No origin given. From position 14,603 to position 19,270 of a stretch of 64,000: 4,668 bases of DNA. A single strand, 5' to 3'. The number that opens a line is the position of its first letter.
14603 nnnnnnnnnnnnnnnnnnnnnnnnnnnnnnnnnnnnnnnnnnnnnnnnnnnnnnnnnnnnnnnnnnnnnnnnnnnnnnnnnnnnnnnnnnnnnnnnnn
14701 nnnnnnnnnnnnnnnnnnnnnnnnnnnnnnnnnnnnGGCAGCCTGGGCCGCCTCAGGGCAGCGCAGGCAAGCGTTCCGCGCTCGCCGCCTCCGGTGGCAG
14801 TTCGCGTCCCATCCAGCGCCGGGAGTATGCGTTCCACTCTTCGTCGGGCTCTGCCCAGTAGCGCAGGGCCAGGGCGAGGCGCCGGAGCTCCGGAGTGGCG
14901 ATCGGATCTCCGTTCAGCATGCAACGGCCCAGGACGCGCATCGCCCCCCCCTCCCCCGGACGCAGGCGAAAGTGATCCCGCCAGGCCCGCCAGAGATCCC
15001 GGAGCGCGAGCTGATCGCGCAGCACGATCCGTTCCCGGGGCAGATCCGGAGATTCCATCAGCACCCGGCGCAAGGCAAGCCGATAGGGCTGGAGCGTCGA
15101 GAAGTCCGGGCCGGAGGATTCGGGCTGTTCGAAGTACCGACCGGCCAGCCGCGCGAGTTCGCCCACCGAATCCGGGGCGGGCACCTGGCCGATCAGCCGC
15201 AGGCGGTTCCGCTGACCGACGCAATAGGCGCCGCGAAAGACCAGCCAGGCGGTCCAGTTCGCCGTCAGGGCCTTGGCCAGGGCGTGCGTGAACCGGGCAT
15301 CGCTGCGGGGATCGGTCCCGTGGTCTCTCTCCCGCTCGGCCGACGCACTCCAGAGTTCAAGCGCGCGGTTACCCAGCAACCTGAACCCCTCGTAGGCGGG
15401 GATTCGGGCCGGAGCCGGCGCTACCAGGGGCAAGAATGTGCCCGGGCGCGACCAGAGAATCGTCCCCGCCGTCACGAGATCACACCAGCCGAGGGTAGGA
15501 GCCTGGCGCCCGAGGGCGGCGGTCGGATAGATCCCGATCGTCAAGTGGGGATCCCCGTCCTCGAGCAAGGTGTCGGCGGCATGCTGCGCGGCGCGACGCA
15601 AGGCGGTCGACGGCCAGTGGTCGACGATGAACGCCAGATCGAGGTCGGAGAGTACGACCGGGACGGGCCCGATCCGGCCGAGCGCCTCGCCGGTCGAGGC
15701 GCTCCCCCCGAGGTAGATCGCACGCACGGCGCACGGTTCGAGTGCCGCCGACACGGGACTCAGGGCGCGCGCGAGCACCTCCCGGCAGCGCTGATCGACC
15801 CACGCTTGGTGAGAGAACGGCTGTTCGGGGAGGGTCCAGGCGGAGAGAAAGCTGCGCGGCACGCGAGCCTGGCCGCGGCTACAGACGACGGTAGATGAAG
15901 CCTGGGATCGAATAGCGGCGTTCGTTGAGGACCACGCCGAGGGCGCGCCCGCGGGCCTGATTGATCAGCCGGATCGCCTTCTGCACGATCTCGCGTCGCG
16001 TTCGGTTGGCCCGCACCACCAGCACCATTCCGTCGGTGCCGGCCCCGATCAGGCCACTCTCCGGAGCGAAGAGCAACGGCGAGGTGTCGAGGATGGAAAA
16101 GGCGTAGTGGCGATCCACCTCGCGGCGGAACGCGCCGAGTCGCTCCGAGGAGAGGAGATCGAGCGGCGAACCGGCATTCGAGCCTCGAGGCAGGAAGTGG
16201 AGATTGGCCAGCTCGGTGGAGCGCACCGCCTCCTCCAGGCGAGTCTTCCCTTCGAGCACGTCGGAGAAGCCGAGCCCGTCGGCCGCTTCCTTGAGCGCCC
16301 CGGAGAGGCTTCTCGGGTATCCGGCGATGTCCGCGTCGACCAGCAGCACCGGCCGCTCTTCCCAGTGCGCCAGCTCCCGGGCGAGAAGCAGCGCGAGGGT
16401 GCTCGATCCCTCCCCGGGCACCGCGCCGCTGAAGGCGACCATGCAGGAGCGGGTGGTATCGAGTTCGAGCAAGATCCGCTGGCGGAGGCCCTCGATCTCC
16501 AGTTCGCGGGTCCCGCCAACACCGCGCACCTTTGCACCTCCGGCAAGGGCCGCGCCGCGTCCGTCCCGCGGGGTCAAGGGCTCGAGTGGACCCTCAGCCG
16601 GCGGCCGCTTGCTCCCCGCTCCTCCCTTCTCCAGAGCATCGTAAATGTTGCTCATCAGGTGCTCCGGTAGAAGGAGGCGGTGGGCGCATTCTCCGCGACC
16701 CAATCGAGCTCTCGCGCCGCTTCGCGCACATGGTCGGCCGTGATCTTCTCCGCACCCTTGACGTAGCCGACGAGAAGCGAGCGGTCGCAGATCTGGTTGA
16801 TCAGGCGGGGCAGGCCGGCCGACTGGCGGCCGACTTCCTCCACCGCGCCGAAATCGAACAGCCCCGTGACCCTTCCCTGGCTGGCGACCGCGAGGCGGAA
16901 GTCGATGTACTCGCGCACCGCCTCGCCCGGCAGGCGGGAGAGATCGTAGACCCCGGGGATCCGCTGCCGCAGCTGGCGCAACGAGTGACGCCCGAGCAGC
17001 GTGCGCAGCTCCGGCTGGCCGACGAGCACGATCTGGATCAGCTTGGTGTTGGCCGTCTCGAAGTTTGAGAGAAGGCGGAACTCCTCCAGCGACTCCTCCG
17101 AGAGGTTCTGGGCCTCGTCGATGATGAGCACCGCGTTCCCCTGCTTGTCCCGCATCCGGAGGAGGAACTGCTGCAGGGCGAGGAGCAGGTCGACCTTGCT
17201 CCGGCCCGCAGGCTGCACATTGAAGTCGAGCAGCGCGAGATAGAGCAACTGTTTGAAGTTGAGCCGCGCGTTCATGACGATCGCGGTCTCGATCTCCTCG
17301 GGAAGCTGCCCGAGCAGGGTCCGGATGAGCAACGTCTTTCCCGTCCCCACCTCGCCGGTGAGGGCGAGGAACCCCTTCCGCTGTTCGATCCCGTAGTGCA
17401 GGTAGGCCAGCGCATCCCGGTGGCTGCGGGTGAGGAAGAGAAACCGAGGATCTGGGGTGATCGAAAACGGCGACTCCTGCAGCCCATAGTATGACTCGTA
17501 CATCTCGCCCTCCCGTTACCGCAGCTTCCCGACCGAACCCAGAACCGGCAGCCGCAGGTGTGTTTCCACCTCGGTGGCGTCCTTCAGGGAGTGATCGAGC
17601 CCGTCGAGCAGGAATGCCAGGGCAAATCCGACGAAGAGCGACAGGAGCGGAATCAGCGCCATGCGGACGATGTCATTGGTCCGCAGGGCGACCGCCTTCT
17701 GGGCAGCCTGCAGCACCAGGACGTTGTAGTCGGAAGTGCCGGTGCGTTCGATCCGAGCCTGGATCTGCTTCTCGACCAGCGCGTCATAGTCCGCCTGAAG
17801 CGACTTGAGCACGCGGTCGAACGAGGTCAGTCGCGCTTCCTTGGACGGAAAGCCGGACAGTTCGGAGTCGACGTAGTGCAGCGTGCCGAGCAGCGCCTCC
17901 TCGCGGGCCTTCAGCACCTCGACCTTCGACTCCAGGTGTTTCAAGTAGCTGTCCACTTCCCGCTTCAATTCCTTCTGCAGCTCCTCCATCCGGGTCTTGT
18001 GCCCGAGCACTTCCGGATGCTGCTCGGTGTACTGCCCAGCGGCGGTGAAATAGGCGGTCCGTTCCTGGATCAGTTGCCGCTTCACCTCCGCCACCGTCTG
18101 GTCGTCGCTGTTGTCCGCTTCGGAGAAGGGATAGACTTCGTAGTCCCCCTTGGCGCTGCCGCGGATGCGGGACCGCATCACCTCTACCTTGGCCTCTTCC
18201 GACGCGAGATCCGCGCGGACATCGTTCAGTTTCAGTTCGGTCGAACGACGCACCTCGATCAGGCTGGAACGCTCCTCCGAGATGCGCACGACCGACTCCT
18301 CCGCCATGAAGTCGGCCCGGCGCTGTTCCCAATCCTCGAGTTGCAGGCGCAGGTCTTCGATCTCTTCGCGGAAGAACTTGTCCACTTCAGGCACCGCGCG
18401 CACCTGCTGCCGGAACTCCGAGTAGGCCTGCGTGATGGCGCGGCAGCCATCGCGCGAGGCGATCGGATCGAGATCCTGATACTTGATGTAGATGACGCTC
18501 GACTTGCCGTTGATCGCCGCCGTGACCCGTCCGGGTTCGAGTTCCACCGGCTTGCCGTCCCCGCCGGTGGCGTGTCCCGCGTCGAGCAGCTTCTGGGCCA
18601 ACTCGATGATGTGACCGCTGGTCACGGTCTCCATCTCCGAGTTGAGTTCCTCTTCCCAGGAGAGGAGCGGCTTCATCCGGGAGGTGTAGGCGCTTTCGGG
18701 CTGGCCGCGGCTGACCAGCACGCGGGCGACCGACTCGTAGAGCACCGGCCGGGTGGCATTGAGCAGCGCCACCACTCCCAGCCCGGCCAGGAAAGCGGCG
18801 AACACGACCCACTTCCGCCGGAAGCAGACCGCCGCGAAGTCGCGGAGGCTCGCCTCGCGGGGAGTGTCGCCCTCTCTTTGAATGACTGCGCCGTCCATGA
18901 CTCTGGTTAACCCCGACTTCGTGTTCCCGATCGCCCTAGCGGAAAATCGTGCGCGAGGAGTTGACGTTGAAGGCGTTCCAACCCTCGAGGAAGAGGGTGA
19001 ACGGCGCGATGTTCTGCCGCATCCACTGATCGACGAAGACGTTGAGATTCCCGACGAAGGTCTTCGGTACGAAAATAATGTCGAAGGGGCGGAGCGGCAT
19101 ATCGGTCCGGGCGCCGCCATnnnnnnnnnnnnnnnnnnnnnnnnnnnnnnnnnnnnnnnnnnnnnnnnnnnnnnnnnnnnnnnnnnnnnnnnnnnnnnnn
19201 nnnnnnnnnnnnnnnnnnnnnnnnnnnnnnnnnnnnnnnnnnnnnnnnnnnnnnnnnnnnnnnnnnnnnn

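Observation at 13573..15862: Pol-beta nucleotidyltransferase plus NPP-family phosphodiesterase pair embedded between the tyrosine-kinase and membrane-protein genes of the EPS operon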

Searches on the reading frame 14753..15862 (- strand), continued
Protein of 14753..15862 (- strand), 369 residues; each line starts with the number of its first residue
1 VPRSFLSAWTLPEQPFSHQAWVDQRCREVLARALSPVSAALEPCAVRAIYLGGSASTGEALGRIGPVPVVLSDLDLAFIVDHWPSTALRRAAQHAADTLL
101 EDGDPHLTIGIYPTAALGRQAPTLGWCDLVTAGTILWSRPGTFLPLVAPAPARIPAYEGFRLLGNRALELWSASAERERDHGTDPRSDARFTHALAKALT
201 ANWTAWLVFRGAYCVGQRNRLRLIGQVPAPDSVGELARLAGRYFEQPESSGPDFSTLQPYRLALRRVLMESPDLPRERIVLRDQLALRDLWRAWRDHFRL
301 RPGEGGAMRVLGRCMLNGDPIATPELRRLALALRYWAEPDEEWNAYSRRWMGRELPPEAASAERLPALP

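Call 39: find_encoding_contigs(protein=P0050, flank=8000, max_places=1)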
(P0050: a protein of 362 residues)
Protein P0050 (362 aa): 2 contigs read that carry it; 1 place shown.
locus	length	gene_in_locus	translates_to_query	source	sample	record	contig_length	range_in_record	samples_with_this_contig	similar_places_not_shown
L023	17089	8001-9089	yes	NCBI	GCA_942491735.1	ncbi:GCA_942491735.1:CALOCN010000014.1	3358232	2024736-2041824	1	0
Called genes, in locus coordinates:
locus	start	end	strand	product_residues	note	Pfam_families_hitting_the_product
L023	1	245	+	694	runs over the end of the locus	PF01138:RNase_PH, PF03725:RNase_PH_C, PF03726:PNPase, PF01138:RNase_PH, PF00013:KH_1, PF00575:S1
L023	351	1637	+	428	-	PF00675:Peptidase_M16, PF05193:Peptidase_M16_C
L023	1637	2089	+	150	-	PF00692:dUTPase, PF22769:DCD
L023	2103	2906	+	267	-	PF11306:DUF3108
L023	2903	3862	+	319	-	-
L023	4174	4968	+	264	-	PF02563:Poly_export, PF10531:SLBB, PF22461:SLBB_2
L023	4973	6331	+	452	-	PF02706:Wzz (weak)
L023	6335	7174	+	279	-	PF10609:ParA (faint)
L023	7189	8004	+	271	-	PF00535:Glycos_transf_2, PF13641:Glyco_tranf_2_3 (weak)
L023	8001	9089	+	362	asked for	-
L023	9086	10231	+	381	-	PF01663:Phosphodiest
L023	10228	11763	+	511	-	PF01943:Polysacc_synt, PF13440:Polysacc_synt_3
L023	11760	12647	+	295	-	PF13641:Glyco_tranf_2_3 (weak), PF00535:Glycos_transf_2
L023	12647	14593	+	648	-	PF13522:GATase_6, PF13537:GATase_7, PF00733:Asn_synthase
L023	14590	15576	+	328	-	PF03706:LPG_synthase_TM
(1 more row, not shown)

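Call 40: find_encoding_contigs(protein=P0160, flank=8000, max_places=1)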
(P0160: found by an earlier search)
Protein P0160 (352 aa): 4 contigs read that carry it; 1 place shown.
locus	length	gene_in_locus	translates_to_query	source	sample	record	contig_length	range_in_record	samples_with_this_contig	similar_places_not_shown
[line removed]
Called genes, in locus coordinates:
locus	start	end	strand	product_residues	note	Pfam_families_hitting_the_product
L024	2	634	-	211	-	?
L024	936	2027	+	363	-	PF13506:Glyco_transf_21, PF13641:Glyco_tranf_2_3, PF00535:Glycos_transf_2, PF10111:Glyco_tranf_2_2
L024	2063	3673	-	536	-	-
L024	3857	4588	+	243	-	PF02397:Bac_transf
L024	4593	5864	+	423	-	PF25087:GMPPB_C, PF00132:Hexapep (faint), PF25084:LbH_EIF2B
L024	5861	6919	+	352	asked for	-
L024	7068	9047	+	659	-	-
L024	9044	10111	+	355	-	PF02563:Poly_export, PF10531:SLBB, PF22461:SLBB_2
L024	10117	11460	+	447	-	PF04932:Wzy_C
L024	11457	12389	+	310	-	-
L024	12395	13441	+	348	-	PF00535:Glycos_transf_2, PF10111:Glyco_tranf_2_2, PF13641:Glyco_tranf_2_3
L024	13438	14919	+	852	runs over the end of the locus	PF02927:CelD_N, PF00759:Glyco_hydro_9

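Call 42: search_protein_families(library=padloc, proteins=[window:14753-15862:-], max_evalue=0.1)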
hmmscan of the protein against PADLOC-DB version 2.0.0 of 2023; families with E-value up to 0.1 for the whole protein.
window:14753-15862:- (369 aa): 0 families

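Call 64: search_protein_families(library=ncbifam, alignment_id=A2, max_evalue=0.1)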
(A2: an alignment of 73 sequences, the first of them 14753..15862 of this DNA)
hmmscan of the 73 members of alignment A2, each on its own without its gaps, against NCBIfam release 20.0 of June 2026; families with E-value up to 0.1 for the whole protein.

A. member 1, window:14753-15862:- (369 aa): 0 families

B. families by the number of members that match (of 73 scanned): 4 families
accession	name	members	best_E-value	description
NF047752.1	MntA_antitoxin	2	0.0068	type VII toxin-antitoxin system MntA family adenylyltransferase antitoxin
TIGR01352.1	tonB_Cterm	1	0.0032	TonB family protein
NF001382.0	PRK00279.1-4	1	0.033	adenylate kinase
TIGR01005.1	eps_transp_fam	1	0.048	exopolysaccharide transport protein family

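Call 66: find_homologous_proteins(query=A2, max_evalue=1e-10)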
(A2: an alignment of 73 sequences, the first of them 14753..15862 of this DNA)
Query A2 (73 sequences) (369 aa, profile of the alignment): 251 proteins with E <= 1e-10 among 8000 candidates; the best 120 are listed.
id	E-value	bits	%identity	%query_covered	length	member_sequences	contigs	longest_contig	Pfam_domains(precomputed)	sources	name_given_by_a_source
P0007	7.2e-84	301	37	90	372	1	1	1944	-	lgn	-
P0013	8.7e-83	297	42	58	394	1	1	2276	-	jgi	jgi:hypothetical protein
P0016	1.7e-82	296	35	61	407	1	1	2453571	-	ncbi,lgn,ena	-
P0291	6.3e-81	291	28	61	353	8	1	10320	-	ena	-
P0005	1.9e-80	289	38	90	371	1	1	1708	-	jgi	jgi:hypothetical protein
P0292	5.1e-79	285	26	41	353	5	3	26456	-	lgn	-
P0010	2.8e-78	282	35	92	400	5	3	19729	-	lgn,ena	-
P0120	8.7e-78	281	25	27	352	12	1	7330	-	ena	-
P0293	9.3e-78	280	27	44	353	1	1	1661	-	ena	-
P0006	3.0e-76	275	36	95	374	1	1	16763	-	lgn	-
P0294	1.5e-75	273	28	25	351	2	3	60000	-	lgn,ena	-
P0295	1.1e-74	270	27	41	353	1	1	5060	-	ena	-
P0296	1.7e-74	270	28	44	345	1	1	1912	-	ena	-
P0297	2.6e-74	269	34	17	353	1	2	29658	-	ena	-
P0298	5.7e-74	268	33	20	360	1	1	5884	-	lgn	-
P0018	5.8e-72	261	32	91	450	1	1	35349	-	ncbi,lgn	-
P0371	4.3e-66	242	27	55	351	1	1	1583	PF01909.30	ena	-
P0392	6.2e-64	235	27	28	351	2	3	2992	PF01909.30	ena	-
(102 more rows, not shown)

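Call 70: fold_search(model_id=the predicted structure, library=pdb)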
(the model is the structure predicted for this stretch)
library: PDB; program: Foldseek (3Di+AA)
matches with E <= 10: 657; with E <= 0.001: 14
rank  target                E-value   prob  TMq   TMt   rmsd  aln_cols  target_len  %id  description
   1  5lpa_A                1.2e-04  1.00  0.40  0.52   6.6       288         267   16  AadA E87Q in complex with ATP, calcium and dihydrostreptomycin (released 2018-01-17)
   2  6xz0                  1.9e-04  1.00  0.40  0.56   7.5       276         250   10  Crystal structure of spectinomycin adenyltransferase AAD(9) from Enterococcus faecialis with spectinomycin (released 2020-04-15)
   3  6sxj                  2.0e-04  1.00  0.36  0.49   8.4       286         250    9  Crystal structure of spectinomycin adenyltransferase AAD(9) from Enterococcus faecialis (released 2020-04-15)
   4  5luh_A                3.0e-04  1.00  0.43  0.57   6.1       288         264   15  AadA E87Q in complex with ATP, calcium and streptomycin (released 2018-01-17)
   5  9dbj_D                4.0e-04  1.00  0.27  0.42   9.4       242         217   17  Structure of Hailong HalB R164A mutant with non-hydrolyzable dATP (released 2025-05-07)
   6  5g4a_A                4.2e-04  1.00  0.43  0.58   5.9       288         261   16  AadA in complex with ATP and magnesium (released 2017-11-29)
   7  9dbj_C                4.4e-04  1.00  0.27  0.42   9.2       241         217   17  Structure of Hailong HalB R164A mutant with non-hydrolyzable dATP (released 2025-05-07)
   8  9dbi_B                4.4e-04  1.00  0.26  0.39  10.8       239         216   19  Structure of Hailong HalB D21A/D23A mutant (released 2025-05-07)
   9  6fzb_A                4.6e-04  1.00  0.42  0.56   6.8       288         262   16  AadA in complex with ATP, magnesium and streptomycin (released 2018-06-13)
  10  5g4a_B                5.6e-04  1.00  0.42  0.57   6.1       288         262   16  AadA in complex with ATP and magnesium (released 2017-11-29)
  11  6fzb_B                5.9e-04  1.00  0.43  0.58   6.0       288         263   16  AadA in complex with ATP, magnesium and streptomycin (released 2018-06-13)
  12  5luh_B                7.5e-04  1.00  0.43  0.57   8.0       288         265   14  AadA E87Q in complex with ATP, calcium and streptomycin (released 2018-01-17)
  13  9dbi_D                7.8e-04  1.00  0.30  0.46   8.9       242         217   16  Structure of Hailong HalB D21A/D23A mutant (released 2025-05-07)
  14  9dbi_A                8.2e-04  1.00  0.27  0.40  10.6       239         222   19  Structure of Hailong HalB D21A/D23A mutant (released 2025-05-07)
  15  7uy4_B                1.5e-03  1.00  0.38  0.52   9.2       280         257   15  Aminoglycoside-modifying enzyme ANT-3,9 in complex with spectinomycin and AMP-PNP (released 2023-05-10)
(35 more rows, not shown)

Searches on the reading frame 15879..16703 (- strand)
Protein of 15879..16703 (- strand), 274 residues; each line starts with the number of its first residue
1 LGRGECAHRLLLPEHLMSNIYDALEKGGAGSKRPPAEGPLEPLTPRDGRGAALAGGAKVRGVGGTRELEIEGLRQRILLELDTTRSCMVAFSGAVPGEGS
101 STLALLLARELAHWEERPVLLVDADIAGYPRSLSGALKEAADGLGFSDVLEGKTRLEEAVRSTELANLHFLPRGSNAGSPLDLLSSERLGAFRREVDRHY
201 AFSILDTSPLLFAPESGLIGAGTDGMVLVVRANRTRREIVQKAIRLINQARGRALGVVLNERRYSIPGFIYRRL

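Call 3: search_protein_families(library=pfam, proteins=[window:15879-16703:-], max_evalue=0.01)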
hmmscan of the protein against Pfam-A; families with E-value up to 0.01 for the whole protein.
window:15879-16703:- (274 aa): 2 families
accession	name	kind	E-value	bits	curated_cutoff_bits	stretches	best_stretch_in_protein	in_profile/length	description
PF13614.12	AAA_31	-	0.00016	22.1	27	1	89-212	4-130/177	AAA domain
PF10609.15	ParA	-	0.00046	20.1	27.1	0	97-129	14-45/246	NUBPL iron-transfer P-loop NTPase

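Call 4: search_protein_families(library=ncbifam, proteins=[window:15879-16703:-], max_evalue=0.01)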
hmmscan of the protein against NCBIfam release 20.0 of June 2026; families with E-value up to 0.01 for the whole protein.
window:15879-16703:- (274 aa): 7 families
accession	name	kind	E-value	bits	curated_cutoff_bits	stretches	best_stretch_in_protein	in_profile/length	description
TIGR03018.1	pepcterm_TyrKin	hypoth_equivalog_domain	8.7e-28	97.1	230.65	1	84-260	33-207/207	XrtA-associated tyrosine autokinase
TIGR01007.1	eps_fam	subfamily_domain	7.1e-25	87.8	108.05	1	72-263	5-191/204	polysaccharide biosynthesis tyrosine autokinase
NF008568.0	PRK11519.1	equivalog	3.8e-18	65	1068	1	71-260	508-696/720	tyrosine-protein kinase Wzc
NF007350.0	PRK09841.1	equivalog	6.3e-17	60.9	1248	1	70-261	515-702/726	tyrosine-protein kinase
TIGR03029.1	EpsG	equivalog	7.8e-14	51.5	313.8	1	72-261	89-274/274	chain length determinant protein tyrosine kinase EpsG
TIGR01005.1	eps_transp_fam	subfamily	9e-13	47.3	411.7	1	86-261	546-717/754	exopolysaccharide transport protein family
TIGR03815.1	CpaE_hom_Actino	equivalog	9.1e-05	21.7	154.45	1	80-128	105-152/340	septum site-determining protein Ssd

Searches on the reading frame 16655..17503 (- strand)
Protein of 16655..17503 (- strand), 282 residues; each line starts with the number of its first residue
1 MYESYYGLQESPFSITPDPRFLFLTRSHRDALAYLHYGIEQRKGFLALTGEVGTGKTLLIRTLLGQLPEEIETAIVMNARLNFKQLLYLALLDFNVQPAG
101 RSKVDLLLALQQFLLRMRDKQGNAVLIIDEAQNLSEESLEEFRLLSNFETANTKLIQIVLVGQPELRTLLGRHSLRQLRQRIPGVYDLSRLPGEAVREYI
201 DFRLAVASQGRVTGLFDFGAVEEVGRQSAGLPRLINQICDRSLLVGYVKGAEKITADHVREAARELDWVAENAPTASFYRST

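Call 3: search_protein_families(library=pfam, proteins=[window:16655-17503:-], max_evalue=0.01)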
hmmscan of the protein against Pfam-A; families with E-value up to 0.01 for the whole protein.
window:16655-17503:- (282 aa): 14 families
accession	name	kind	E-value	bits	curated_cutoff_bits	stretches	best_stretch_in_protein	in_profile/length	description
PF13401.12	AAA_22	-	3e-29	102.4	27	1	41-170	3-130/130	AAA domain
PF13191.12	AAA_16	-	1.4e-10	42.4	32.6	1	39-150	20-160/167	AAA ATPase domain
PF09848.15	SLFN-g3_helicase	-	2.5e-05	24.2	24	1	48-140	6-97/354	Schlafen group 3, DNA/RNA helicase domain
PF13173.12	AAA_14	-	0.00012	22.6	27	1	45-136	4-76/129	AAA domain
PF13604.12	AAA_30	-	0.00016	21.9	27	1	40-165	15-126/191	AAA domain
PF02492.25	cobW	-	0.00087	19.3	20.7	1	47-78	4-35/180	CobW/HypB/UreG, nucleotide-binding domain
PF13245.12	AAA_19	-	0.0012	19.4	25.1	0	44-162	12-124/134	AAA domain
PF10412.15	TrwB_AAD_bind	-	0.0023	17.3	20.5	1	41-80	13-52/387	Type IV secretion-system coupling protein DNA-binding domain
PF12775.13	AAA_7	-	0.0024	17.9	25.8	1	39-78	30-68/181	P-loop containing dynein motor region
PF00004.35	AAA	-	0.0025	18.7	21.2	1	47-138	2-73/131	ATPase family associated with various cellular activities (AAA)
PF02562.22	PhoH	-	0.0038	17.2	27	0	123-142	120-139/205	PhoH-like protein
PF07728.20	AAA_5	-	0.0049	17.3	22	1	48-146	4-91/139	AAA domain (dynein-related subfamily)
PF00005.33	ABC_tran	-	0.0091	17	25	0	45-74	13-42/137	ABC transporter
PF00437.27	T2SSE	-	0.0092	15.1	24.9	0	30-73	129-171/370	Type II/IV secretion system protein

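Call 4: search_protein_families(library=ncbifam, proteins=[window:16655-17503:-], max_evalue=0.01)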
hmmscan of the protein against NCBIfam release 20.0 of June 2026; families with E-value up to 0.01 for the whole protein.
window:16655-17503:- (282 aa): 3 families
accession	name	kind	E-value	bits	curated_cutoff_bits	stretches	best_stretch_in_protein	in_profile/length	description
TIGR03015.1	pepcterm_ATPase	hypoth_equivalog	4.6e-86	288.6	324.5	1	1-267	1-267/269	XrtA/PEP-CTERM system-associated ATPase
TIGR02928.1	TIGR02928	subfamily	0.0048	15.8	181.3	0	48-134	45-141/366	orc1/cdc6 family replication initiation protein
NF000355.4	ribo_prot_ABC_F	equivalog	0.0094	14.9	380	0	32-75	329-370/499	ribosomal protection-like ABC-F family protein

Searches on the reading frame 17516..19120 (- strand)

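Call 3: search_protein_families(library=pfam, proteins=[window:17516-19120:-], max_evalue=0.01)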
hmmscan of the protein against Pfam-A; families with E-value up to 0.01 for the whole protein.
window:17516-19120:- (534 aa): 1 family
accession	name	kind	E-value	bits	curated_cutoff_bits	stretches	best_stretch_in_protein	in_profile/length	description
PF02706.20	Wzz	-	0.0049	17.6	25.5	0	91-170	4-82/91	Chain length determinant protein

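Call 4: search_protein_families(library=ncbifam, proteins=[window:17516-19120:-], max_evalue=0.01)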
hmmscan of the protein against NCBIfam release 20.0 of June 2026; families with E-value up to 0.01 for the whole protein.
window:17516-19120:- (534 aa): 4 families
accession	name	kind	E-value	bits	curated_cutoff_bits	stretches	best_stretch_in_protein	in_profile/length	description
TIGR03007.1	pepcterm_ChnLen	equivalog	2.1e-22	79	278.85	1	199-531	113-461/498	XrtA system polysaccharide chain length determinant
TIGR03017.1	EpsF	equivalog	4.6e-22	78.4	422.75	1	206-530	130-443/444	chain length determinant protein EpsF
TIGR01005.1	eps_transp_fam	subfamily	4.4e-09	35.1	411.7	1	229-531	176-478/754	exopolysaccharide transport protein family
TIGR01006.1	polys_exp_MPA1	subfamily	0.00053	19.5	296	1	466-532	156-223/226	CspC family polysaccharide chain length determinant protein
